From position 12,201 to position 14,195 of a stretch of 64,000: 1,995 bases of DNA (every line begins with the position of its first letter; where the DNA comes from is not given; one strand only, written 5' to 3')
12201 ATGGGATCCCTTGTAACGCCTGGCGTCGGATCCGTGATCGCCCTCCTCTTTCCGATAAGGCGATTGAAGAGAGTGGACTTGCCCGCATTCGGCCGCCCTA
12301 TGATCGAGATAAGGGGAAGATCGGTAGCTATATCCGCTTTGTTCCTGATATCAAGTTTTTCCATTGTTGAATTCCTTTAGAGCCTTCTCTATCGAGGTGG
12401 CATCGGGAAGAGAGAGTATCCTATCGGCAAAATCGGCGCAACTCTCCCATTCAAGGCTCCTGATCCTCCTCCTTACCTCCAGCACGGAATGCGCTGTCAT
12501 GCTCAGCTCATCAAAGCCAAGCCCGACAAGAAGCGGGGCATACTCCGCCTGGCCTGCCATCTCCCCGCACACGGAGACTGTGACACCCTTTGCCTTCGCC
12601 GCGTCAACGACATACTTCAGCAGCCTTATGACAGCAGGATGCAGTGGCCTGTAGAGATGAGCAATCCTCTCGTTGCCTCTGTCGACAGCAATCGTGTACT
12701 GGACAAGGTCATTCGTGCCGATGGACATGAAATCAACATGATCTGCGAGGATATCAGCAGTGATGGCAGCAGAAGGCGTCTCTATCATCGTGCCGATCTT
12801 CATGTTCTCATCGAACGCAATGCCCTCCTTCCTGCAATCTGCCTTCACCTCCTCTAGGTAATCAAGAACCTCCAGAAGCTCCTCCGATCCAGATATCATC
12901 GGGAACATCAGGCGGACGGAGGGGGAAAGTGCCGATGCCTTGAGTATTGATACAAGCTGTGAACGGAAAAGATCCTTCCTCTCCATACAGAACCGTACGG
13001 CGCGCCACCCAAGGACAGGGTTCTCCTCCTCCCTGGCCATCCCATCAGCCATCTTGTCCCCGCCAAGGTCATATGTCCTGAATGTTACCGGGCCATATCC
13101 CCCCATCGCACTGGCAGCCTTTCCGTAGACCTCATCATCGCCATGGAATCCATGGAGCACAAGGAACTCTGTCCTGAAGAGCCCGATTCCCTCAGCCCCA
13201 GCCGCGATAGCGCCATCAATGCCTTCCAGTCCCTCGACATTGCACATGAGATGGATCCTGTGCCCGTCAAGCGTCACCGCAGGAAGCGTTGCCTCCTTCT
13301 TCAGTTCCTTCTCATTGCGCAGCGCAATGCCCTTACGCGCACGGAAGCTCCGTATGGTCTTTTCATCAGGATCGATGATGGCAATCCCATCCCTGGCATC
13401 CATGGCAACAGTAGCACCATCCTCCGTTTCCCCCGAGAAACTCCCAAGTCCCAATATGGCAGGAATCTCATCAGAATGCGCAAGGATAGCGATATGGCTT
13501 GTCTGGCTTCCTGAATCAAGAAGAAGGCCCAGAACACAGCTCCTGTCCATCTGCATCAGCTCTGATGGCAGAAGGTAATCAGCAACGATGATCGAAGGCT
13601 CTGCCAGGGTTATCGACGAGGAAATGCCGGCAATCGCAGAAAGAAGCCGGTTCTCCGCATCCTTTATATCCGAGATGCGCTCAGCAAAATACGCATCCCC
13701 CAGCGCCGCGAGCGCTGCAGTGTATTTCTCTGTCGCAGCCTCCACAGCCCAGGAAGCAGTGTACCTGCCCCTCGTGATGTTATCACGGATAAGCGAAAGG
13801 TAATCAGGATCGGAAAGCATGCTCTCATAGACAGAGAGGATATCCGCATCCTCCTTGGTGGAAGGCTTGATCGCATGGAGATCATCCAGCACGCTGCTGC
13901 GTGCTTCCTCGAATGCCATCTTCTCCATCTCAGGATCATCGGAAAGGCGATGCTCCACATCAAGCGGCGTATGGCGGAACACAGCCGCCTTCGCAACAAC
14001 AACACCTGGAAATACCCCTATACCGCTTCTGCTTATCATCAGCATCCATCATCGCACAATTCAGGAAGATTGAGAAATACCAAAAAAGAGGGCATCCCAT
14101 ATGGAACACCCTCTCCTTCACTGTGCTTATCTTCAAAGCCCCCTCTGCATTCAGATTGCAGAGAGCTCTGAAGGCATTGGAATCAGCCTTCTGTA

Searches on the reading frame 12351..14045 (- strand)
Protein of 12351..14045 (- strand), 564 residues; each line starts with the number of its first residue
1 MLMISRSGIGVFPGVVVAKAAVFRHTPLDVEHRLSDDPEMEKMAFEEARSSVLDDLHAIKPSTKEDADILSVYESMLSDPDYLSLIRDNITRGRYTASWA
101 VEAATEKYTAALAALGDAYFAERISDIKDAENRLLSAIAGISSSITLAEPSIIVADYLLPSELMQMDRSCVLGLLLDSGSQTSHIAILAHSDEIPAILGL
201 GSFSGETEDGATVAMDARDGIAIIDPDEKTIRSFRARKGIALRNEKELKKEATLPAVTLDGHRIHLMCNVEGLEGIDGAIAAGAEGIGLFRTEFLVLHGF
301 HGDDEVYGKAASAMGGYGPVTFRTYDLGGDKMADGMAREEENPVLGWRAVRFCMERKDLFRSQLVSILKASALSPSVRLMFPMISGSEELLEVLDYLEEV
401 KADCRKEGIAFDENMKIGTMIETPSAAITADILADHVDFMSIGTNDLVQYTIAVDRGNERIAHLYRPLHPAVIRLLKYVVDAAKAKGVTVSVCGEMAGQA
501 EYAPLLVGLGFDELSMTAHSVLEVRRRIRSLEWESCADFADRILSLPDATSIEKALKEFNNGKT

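Call 5: search_protein_families(library=pfam, proteins=[window:12351-14045:-], max_evalue=0.1)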
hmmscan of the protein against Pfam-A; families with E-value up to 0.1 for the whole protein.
window:12351-14045:- (564 aa): 5 families
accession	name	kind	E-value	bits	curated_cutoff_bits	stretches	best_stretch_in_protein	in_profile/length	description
PF02896.24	PEP-utilizers_C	-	4.7e-95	318.6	22.8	1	246-531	2-291/293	PEP-utilising enzyme, PEP-binding domain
PF05524.18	PEP-utilisers_N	-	6.2e-24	84.9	24.4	1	7-123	1-121/121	PEP-utilising enzyme, N-terminal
PF00391.29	PEP-utilizers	-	1.5e-15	57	23.1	1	148-220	2-72/72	PEP-utilising enzyme, mobile domain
PF03328.21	HpcH_HpaI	-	0.00018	21.3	25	1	379-512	88-214/221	HpcH/HpaI aldolase/citrate lyase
PF20370.3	DUF6665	-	0.082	13.6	27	0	109-165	16-77/106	Family of unknown function (DUF6665)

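Call 6: search_protein_families(library=ncbifam, proteins=[window:12351-14045:-], max_evalue=0.1)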
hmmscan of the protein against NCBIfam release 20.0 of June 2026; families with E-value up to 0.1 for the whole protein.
window:12351-14045:- (564 aa): 14 families
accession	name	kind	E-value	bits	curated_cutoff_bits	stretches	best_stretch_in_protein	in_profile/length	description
TIGR01417.1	PTS_I_fam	equivalog_domain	6.2e-148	493.7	341.7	1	7-553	2-561/565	phosphoenolpyruvate--protein phosphotransferase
NF008382.0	PRK11177.1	equivalog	2.3e-134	449.1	824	1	7-563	3-572/575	phosphoenolpyruvate-protein phosphotransferase PtsI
NF008283.0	PRK11061.1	equivalog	3.8e-99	332.9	583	1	60-560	232-735/748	phosphoenolpyruvate--protein phosphotransferase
NF005057.0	PRK06464.1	equivalog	1.1e-52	179.2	598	2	327-534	580-791/798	phosphoenolpyruvate synthase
TIGR01418.1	PEP_synth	equivalog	1.3e-50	172.5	739.75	2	321-532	568-783/784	pyruvate, water dikinase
NF008478.1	PRK11377.1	equivalog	3.5e-26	92.2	520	1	12-220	254-468/473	dihydroxyacetone kinase phosphoryl donor subunit DhaM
TIGR01828.1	pyru_phos_dikin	equivalog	6.6e-26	90.6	843.45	2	339-458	651-775/865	pyruvate, phosphate dikinase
NF004881.0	PRK06241.2-2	equivalog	0.00019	19.8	883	1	171-224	836-890/898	phosphoenolpyruvate synthase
NF004883.0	PRK06241.2-4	equivalog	0.00051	18.3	1063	1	173-221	861-909/928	phosphoenolpyruvate synthase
NF004978.0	PRK06354.1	subfamily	0.01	14.3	462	1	172-222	532-582/590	pyruvate kinase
NF006151.0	PRK08296.1-3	equivalog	0.015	13.8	693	1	170-224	548-602/604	hypothetical protein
NF006153.0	PRK08296.1-5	subfamily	0.046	12.1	578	1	170-223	551-604/608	hypothetical protein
NF004531.0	PRK05878.1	equivalog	0.053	12.1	456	1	148-221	382-453/534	pyruvate, phosphate dikinase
NF006150.0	PRK08296.1-2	subfamily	0.063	11.5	650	1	175-233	555-614/633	hypothetical protein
